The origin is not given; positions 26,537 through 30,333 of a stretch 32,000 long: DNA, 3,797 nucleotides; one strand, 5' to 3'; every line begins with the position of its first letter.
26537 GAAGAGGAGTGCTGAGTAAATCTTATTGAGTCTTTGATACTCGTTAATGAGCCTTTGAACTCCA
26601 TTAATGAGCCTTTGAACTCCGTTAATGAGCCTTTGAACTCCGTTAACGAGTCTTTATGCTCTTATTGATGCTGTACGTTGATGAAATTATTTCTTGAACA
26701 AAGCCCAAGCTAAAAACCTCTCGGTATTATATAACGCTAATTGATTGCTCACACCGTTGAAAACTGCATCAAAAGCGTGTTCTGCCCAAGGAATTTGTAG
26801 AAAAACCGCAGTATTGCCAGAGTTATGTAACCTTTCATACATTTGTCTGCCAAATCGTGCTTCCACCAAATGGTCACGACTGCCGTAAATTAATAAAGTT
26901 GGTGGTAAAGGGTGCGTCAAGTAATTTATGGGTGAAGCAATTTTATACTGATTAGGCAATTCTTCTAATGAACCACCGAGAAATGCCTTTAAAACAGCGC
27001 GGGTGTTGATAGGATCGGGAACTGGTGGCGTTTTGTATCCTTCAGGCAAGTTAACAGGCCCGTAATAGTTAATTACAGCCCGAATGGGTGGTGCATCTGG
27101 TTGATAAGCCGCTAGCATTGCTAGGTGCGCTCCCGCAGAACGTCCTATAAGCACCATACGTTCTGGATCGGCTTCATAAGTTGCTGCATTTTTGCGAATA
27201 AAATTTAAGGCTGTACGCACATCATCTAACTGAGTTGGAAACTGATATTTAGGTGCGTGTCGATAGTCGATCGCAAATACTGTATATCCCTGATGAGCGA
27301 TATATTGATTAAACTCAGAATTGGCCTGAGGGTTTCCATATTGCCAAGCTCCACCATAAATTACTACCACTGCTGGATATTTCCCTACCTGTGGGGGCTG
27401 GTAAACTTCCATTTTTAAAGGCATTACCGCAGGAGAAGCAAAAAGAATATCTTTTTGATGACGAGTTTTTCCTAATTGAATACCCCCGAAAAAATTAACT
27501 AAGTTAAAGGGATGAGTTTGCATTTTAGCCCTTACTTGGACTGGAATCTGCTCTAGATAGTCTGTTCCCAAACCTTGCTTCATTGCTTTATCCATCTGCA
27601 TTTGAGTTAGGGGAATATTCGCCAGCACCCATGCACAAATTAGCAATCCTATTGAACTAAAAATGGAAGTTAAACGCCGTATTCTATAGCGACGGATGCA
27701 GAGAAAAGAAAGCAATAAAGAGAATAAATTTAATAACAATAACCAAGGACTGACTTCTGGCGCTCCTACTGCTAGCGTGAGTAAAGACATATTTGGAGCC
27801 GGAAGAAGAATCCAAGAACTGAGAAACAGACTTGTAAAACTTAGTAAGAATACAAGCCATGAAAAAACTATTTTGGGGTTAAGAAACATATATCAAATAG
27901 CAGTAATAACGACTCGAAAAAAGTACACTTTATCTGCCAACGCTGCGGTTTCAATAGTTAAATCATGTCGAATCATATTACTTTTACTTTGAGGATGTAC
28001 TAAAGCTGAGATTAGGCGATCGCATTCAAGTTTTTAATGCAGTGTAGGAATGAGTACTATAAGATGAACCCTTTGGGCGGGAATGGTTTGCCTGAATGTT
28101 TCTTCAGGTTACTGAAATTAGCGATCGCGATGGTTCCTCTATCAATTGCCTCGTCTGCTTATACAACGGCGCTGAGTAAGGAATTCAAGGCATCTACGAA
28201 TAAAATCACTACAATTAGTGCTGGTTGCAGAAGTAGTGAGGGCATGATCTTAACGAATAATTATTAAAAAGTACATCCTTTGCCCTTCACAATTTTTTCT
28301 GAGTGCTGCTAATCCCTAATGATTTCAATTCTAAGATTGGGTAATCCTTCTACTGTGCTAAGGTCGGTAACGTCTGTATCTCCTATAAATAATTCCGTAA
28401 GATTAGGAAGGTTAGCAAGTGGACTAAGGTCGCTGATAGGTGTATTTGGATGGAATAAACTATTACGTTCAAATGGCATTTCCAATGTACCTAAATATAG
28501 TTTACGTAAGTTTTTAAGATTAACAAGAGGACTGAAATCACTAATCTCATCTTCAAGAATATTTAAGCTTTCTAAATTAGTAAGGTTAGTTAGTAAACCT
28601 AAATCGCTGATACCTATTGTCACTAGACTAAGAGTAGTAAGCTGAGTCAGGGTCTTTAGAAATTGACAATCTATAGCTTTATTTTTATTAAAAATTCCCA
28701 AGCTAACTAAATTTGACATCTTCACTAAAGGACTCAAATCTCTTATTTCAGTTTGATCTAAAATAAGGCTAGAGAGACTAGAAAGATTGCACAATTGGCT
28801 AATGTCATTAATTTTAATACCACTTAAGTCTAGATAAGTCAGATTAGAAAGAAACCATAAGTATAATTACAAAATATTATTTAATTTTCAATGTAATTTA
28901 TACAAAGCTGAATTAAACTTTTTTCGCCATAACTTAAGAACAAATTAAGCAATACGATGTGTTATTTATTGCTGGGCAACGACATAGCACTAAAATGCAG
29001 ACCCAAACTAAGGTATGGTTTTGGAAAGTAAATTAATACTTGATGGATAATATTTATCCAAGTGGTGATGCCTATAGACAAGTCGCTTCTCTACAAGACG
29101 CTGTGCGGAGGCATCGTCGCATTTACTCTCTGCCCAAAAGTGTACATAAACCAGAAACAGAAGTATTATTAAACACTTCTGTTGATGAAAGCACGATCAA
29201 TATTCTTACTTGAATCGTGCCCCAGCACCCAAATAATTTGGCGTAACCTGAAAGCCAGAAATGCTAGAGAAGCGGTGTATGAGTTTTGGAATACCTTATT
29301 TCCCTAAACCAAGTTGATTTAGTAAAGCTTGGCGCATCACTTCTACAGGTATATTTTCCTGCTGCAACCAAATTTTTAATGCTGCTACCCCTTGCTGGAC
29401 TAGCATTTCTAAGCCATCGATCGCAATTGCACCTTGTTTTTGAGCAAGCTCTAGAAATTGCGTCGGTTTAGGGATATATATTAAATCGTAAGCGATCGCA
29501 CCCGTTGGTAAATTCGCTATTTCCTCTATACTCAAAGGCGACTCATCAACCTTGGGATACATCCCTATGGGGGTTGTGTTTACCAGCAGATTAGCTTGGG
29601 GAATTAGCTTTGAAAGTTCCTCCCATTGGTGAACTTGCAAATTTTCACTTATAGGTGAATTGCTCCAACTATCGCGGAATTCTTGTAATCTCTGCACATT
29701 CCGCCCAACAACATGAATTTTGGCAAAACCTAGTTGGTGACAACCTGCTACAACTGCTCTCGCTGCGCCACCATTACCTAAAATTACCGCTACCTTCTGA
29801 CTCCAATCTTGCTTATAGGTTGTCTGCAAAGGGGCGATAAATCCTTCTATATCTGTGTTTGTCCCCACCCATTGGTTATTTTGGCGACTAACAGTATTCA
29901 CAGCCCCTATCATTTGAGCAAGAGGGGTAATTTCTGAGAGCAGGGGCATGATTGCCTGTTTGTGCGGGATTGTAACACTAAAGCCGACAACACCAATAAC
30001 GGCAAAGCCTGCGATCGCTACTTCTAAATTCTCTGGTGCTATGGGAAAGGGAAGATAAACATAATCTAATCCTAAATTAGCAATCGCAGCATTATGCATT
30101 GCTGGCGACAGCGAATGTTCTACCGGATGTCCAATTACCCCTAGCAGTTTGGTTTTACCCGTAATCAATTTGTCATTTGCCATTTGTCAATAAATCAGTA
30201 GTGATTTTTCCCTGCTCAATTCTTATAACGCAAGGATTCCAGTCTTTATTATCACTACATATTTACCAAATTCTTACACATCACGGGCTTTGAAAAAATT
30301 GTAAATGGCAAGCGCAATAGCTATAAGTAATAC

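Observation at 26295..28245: Esterase gene bracketed by a gene 3' end and a decayed second copy of the same 3' end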

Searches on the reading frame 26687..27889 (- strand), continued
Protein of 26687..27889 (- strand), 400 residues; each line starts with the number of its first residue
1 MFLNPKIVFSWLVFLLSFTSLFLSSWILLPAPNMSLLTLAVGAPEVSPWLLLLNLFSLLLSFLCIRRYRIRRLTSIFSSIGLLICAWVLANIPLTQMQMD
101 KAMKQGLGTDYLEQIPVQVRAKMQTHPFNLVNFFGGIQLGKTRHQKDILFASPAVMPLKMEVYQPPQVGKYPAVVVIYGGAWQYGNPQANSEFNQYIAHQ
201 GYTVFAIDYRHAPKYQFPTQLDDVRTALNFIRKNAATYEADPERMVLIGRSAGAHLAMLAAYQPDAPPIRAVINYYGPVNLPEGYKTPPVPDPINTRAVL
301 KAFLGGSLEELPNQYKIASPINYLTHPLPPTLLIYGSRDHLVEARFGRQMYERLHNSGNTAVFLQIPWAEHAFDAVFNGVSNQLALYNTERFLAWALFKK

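Call 28: find_encoding_contigs(protein=P0178, flank=6000, max_places=1)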
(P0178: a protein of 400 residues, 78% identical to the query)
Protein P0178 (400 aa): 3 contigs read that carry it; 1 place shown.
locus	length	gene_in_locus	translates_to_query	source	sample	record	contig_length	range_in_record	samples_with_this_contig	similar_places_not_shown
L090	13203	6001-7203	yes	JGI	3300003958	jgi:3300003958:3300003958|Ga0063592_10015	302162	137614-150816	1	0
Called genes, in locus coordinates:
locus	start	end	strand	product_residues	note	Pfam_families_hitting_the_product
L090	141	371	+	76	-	-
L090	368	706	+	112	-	-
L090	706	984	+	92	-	-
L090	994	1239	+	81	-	-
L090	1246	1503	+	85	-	-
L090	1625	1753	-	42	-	-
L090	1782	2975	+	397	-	PF01548:DEDD_Tnp_IS110 (weak), PF02371:Transposase_20 (faint)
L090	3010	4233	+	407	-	PF04116:FA_hydroxylase, PF00106:adh_short, PF05368:NmrA (weak), PF13460:NAD_binding_10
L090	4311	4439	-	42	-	-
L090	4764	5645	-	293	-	-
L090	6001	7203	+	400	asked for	PF00135:COesterase (weak), PF01738:DLH (faint), PF20434:BD-FAE, PF07859:Abhydrolase_3, PF12146:Hydrolase_4 (faint), PF00326:Peptidase_S9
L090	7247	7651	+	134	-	-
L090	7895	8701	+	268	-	-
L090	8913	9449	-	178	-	PF19671:DUF6174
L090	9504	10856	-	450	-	PF01520:Amidase_3, PF01832:Glucosaminidase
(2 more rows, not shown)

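Call 29: find_encoding_contigs(protein=P0182, flank=6000, max_places=1)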
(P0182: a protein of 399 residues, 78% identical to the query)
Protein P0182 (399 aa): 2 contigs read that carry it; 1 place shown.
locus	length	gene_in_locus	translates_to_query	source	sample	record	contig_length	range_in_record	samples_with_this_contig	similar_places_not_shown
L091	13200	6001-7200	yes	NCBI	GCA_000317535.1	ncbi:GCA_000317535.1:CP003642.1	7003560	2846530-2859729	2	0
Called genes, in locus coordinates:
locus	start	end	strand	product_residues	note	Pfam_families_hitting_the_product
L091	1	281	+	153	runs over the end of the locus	-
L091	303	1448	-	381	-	PF02608:Bmp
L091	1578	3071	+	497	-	PF00501:AMP-binding, PF13193:AMP-binding_C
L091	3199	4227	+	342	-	PF02558:ApbA, PF03807:F420_oxidored (weak), PF08546:ApbA_C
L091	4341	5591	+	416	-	PF04116:FA_hydroxylase, PF00106:adh_short, PF05368:NmrA, PF13460:NAD_binding_10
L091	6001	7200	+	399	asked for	PF00135:COesterase, PF20434:BD-FAE, PF07859:Abhydrolase_3, PF12146:Hydrolase_4 (faint), PF00326:Peptidase_S9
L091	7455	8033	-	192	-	PF00059:Lectin_C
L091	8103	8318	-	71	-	PF00300:His_Phos_1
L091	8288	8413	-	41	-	-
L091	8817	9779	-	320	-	PF03069:FmdA_AmdA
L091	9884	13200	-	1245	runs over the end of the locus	PF14252:DUF4347, PF06739:SBBP (faint), PF10988:DUF2807 (faint), PF17164:DUF5122, PF17801:Melibiase_C (faint), PF17164:DUF5122, PF00028:Cadherin (faint), PF13448:DUF4114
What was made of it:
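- It lies at another locus, after a FA_hydroxylase/SDR gene, in Trichormus and Cylindrospermum (calls 28, 29).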

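Call 30: find_encoding_contigs(protein=P0191, flank=6000, max_places=1)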
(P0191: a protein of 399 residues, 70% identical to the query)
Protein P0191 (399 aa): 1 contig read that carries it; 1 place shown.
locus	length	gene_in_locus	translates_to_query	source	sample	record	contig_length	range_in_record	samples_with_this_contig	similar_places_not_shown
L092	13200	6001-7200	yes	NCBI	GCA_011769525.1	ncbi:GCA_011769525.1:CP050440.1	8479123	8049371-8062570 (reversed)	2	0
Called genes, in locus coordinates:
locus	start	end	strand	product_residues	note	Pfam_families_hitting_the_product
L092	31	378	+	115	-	-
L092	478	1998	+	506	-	PF00004:AAA, PF17862:AAA_lid_3 (weak)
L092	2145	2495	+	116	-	PF06868:DUF1257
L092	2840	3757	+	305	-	PF08450:SGL (faint)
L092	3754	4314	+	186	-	PF27539:Y2318_C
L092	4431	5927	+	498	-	PF00171:Aldedh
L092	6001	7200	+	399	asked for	PF00135:COesterase, PF01738:DLH (faint), PF20434:BD-FAE, PF07859:Abhydrolase_3, PF12146:Hydrolase_4 (faint), PF12697:Abhydrolase_6 (faint), PF00326:Peptidase_S9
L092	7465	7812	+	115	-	PF13808:DDE_Tnp_1_assoc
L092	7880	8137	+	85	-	-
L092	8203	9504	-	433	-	PF00072:Response_reg, PF23198:PDE8A_N (weak), PF02518:HATPase_c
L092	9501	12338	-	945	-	PF05226:CHASE2, PF00512:HisKA, PF02518:HATPase_c, PF00072:Response_reg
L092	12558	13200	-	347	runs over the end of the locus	PF06051:DUF928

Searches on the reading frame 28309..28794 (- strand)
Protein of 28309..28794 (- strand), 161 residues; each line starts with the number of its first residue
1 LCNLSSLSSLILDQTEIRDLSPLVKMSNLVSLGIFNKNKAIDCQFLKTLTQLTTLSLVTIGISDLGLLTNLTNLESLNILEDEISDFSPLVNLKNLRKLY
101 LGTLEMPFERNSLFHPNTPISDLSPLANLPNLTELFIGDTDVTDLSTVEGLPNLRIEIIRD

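Call 6: search_protein_families(library=pfam, proteins=[window:28309-28794:-], max_evalue=0.01)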
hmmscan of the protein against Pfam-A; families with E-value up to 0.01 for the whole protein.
window:28309-28794:- (161 aa): 4 families
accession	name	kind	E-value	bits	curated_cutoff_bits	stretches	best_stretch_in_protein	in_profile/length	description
PF12799.13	LRR_4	-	7.4e-16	58.3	27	3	117-146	10-40/44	Leucine Rich repeats (2 copies)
PF23598.1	LRR_14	-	0.00014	21.2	40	1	3-99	68-172/353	Leucine-rich repeat region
PF23952.1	LRR_EndoS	-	0.00025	21.7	27.9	0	116-155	31-71/116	Endo-beta-N-acetylglucosaminidase EndoS LRR domain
PF13855.12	LRR_8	-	0.0031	17.7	27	0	66-101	19-56/61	Leucine rich repeat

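Call 7: search_protein_families(library=ncbifam, proteins=[window:28309-28794:-], max_evalue=0.01)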
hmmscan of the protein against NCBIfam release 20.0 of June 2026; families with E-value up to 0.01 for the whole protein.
window:28309-28794:- (161 aa): 3 families
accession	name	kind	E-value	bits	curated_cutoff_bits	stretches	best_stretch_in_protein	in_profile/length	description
NF033188.1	internalin_H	exception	4.7e-16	58.5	1050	2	3-101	140-237/548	InlH/InlC2 family class 1 internalin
NF033190.2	inl_like_NEAT_1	exception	7.4e-15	54.3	1275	1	6-152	220-373/754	NEAT domain-containing leucine-rich repeat protein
NF033189.1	internalin_A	exception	1.3e-13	50.2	1600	1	3-154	117-274/799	class 1 internalin InlA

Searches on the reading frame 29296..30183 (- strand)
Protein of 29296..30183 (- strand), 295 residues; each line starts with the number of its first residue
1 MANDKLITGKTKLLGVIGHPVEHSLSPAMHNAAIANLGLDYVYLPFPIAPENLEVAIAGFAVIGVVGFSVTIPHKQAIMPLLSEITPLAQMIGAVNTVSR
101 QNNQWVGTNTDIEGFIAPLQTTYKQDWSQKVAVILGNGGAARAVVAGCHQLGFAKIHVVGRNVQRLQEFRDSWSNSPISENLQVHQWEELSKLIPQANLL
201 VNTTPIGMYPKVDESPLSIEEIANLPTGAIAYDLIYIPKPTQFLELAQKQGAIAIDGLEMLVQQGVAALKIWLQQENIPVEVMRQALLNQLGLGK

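Call 6: search_protein_families(library=pfam, proteins=[window:29296-30183:-], max_evalue=0.01)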
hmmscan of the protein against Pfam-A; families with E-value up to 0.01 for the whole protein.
window:29296-30183:- (295 aa): 4 families
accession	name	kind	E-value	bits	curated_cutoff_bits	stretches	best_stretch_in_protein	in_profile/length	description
PF08501.16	Shikimate_dh_N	-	3.7e-29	101.2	27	1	16-98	1-83/83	Shikimate dehydrogenase substrate binding domain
PF18317.6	SDH_C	-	2.3e-09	37.3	25.8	1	257-288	1-31/31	Shikimate 5'-dehydrogenase C-terminal domain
PF01488.26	Shikimate_DH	-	3.6e-06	27.5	24.3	1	125-204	8-83/138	Shikimate / quinate 5-dehydrogenase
PF03435.24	Sacchrp_dh_NADP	-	0.0017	19.1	25.1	1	133-205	2-77/129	Saccharopine dehydrogenase NADP binding domain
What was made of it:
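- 29296..30183 (-): aroE (shikimate dehydrogenase), the ancestral convergent neighbour of geneA. Pfam in call 6.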
